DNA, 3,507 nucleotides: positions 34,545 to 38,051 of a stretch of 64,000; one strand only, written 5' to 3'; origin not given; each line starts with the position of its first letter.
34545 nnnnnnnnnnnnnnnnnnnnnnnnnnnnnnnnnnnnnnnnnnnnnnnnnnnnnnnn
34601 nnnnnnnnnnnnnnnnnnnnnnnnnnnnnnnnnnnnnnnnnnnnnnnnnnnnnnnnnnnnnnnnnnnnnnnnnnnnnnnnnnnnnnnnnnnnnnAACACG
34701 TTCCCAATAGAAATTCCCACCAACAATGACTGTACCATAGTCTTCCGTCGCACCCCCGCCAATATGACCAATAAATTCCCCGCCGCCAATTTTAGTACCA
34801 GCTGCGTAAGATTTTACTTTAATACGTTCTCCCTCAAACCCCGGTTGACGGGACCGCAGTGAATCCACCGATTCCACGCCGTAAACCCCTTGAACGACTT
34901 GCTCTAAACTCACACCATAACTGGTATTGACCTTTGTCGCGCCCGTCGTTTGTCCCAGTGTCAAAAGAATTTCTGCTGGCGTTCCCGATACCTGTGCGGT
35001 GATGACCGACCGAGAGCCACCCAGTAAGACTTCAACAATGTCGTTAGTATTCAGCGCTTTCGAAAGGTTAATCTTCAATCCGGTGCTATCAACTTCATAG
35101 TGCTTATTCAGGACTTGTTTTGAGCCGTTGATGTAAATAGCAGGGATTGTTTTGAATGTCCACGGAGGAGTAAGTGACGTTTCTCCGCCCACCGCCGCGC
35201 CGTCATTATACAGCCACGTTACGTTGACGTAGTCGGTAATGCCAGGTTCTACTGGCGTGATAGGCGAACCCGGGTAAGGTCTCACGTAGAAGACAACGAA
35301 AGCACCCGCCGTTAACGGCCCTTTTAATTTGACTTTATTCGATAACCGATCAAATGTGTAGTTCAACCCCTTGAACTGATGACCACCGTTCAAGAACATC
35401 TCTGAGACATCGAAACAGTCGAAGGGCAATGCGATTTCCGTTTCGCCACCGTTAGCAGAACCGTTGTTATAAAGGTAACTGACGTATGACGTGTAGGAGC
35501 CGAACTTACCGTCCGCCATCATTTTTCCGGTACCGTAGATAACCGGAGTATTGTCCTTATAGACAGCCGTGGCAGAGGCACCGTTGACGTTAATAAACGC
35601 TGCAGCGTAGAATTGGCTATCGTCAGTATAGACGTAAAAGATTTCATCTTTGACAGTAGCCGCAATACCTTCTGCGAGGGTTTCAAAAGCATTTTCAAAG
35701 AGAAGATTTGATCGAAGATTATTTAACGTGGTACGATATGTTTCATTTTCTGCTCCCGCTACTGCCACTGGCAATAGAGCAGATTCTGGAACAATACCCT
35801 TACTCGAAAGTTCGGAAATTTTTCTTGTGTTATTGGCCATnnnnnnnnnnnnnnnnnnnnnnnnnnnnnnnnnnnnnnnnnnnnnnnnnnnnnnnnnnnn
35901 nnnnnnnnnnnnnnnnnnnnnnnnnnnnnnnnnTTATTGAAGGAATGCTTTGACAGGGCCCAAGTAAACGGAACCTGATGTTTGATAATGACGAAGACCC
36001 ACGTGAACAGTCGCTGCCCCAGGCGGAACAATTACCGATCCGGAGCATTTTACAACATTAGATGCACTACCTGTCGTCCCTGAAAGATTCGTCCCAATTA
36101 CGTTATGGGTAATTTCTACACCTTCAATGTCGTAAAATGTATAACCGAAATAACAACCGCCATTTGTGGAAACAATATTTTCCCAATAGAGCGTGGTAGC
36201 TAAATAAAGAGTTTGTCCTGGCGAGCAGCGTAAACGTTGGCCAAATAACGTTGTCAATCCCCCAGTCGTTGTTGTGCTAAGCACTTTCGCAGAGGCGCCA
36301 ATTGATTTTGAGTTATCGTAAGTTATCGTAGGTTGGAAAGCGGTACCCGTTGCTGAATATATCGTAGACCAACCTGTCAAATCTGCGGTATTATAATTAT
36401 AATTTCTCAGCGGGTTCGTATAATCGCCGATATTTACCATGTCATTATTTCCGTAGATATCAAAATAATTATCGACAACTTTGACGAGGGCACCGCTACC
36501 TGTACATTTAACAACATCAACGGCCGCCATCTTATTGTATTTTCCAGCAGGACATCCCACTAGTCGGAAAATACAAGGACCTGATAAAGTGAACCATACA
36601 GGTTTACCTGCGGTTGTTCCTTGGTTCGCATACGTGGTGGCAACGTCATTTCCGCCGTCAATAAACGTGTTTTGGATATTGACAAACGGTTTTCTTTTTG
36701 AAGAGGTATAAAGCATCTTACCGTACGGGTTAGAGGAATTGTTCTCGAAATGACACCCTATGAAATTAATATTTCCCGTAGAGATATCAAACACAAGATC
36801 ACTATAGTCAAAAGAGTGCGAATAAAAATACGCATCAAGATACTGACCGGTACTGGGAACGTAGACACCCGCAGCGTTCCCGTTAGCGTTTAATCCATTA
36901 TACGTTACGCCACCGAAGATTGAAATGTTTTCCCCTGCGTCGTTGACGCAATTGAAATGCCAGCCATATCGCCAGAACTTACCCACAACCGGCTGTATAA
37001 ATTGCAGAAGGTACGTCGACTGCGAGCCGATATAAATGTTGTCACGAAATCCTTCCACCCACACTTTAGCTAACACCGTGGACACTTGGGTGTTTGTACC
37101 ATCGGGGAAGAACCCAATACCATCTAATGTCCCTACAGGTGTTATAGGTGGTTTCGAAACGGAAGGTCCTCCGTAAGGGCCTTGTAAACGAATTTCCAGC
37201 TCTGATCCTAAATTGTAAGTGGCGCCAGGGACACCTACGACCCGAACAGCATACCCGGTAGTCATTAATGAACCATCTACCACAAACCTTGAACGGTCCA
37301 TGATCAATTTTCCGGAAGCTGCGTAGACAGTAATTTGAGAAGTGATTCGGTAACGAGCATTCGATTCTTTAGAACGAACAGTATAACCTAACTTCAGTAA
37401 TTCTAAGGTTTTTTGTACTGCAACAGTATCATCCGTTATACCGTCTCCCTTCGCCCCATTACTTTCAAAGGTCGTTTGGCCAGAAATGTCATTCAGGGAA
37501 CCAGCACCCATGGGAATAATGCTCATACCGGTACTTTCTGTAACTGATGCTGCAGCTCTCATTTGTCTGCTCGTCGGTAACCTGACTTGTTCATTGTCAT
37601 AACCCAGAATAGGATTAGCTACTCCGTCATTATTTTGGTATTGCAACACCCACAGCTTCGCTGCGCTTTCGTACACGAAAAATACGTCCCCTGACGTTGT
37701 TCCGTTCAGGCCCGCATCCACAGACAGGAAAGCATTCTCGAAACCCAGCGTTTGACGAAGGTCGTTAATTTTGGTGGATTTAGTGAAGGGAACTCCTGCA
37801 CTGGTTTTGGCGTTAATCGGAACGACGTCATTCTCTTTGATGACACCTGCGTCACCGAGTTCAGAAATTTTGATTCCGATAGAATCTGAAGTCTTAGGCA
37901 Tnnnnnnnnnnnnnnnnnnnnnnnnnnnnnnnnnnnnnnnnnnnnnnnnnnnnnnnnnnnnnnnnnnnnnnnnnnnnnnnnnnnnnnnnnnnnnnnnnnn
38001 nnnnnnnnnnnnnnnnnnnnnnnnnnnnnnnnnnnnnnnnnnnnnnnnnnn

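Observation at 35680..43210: Shared ~70-aa N-terminal anchor module (type A) on six spikes with unrelated bodies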

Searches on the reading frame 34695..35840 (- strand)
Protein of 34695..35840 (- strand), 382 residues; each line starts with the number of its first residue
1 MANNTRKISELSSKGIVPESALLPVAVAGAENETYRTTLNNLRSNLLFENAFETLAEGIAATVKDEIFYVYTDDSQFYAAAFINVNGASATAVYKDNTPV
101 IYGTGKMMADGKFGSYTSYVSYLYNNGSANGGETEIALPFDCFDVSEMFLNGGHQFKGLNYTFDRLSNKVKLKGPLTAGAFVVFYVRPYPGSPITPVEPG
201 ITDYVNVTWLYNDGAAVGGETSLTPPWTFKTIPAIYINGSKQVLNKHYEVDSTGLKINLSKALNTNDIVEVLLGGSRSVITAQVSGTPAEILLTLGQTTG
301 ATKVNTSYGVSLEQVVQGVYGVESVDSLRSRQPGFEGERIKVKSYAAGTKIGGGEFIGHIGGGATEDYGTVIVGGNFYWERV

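Call 38: search_solved_structures(query=window:34695-35840:-, max_evalue=1, show_alignments=3)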
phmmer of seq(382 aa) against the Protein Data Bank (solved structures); distinct sequences matched with E-value up to 1: 8.
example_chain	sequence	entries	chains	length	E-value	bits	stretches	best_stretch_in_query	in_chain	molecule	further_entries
9d83_D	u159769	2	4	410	2.2e-29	105.8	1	99-278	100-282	Gp49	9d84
9d80_D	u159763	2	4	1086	5.4e-29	104.5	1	109-279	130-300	Tail fiber protein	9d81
6w4q_A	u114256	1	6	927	3e-15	59.3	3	322-381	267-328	Tail fiber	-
7rfo_A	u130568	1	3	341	1.7e-11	47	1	100-187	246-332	Tailspike protein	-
7rej_A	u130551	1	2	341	1.7e-11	46.9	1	100-187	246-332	Tailspike protein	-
6tgf_F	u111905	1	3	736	6e-10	41.8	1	320-382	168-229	Exopolysaccharide biosynthesis protein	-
7xy1_A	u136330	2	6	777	5.2e-09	38.7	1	206-314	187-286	Tail fiber protein | phage type I tail fiber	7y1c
5w6p_A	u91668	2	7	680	2.3e-05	26.7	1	323-381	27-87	tailspike protein 2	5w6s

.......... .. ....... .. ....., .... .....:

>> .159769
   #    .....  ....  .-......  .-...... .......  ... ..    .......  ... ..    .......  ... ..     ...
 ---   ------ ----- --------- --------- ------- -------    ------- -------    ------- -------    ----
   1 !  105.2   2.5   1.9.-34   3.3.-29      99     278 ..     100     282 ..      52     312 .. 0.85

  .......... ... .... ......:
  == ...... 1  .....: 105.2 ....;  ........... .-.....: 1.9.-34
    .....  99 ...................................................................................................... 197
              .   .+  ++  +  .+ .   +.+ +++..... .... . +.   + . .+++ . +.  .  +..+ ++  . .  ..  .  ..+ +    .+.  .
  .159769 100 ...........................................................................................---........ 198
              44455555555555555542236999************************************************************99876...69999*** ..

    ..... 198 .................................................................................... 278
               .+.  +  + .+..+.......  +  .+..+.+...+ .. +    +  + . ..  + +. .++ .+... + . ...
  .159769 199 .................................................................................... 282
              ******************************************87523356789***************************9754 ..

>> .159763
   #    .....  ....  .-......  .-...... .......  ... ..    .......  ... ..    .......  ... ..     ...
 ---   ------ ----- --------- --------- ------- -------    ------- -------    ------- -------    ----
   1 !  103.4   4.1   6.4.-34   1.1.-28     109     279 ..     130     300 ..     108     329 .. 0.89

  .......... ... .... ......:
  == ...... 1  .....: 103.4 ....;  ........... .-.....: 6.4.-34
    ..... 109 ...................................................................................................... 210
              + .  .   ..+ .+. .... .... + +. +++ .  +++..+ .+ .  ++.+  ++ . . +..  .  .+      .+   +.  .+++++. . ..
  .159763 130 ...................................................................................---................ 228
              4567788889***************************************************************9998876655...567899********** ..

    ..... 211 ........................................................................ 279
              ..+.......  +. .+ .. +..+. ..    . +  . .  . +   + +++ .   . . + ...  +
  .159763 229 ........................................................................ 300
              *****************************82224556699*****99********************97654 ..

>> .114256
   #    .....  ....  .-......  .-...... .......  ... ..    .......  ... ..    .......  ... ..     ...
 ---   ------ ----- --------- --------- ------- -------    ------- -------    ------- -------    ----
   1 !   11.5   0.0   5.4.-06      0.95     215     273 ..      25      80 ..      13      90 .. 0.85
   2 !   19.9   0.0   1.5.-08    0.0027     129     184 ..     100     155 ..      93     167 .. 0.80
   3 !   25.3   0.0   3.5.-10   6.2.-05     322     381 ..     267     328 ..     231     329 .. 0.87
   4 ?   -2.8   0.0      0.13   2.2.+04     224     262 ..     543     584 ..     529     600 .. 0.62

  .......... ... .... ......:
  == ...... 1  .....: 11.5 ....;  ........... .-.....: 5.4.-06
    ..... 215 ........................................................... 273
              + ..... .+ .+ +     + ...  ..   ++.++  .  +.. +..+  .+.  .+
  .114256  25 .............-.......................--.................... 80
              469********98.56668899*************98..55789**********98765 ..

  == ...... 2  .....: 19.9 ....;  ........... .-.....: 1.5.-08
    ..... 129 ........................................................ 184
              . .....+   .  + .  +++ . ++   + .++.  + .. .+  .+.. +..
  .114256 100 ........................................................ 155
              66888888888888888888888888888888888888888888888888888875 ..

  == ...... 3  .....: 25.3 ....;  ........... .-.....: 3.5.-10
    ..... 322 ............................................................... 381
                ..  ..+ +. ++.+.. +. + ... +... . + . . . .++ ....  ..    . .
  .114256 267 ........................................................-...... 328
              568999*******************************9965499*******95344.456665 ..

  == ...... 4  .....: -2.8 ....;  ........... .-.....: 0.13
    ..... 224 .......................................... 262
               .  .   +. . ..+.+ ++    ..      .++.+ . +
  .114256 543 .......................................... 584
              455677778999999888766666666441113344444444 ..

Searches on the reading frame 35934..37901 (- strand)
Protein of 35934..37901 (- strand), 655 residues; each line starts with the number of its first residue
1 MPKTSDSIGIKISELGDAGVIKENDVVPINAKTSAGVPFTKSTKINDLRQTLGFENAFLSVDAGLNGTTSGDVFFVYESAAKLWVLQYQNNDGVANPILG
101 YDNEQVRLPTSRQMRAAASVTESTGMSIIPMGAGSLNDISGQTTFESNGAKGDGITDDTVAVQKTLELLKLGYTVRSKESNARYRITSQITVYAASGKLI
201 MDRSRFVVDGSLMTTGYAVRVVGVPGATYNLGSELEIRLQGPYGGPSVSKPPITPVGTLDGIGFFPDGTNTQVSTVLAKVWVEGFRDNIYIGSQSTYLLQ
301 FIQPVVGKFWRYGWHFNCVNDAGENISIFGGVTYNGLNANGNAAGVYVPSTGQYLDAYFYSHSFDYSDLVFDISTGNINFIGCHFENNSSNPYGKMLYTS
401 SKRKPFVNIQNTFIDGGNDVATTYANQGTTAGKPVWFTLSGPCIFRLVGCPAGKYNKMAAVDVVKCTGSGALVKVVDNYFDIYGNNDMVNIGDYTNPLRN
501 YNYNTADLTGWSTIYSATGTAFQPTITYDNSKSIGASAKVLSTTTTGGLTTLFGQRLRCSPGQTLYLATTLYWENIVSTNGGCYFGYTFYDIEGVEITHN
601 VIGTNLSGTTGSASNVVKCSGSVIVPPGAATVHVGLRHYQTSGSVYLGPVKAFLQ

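Call 8: search_protein_families(library=pfam, proteins=[window:35934-37901:-], max_evalue=0.01)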
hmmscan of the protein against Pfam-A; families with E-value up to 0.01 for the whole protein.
window:35934-37901:- (655 aa): 1 family
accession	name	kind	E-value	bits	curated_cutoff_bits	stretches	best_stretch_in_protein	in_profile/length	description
PF12708.12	Pect-lyase_RHGA_epim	-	0.0012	19.1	27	1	148-203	7-48/213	Rhamnogalacturonase A/epimerase, pectate lyase-like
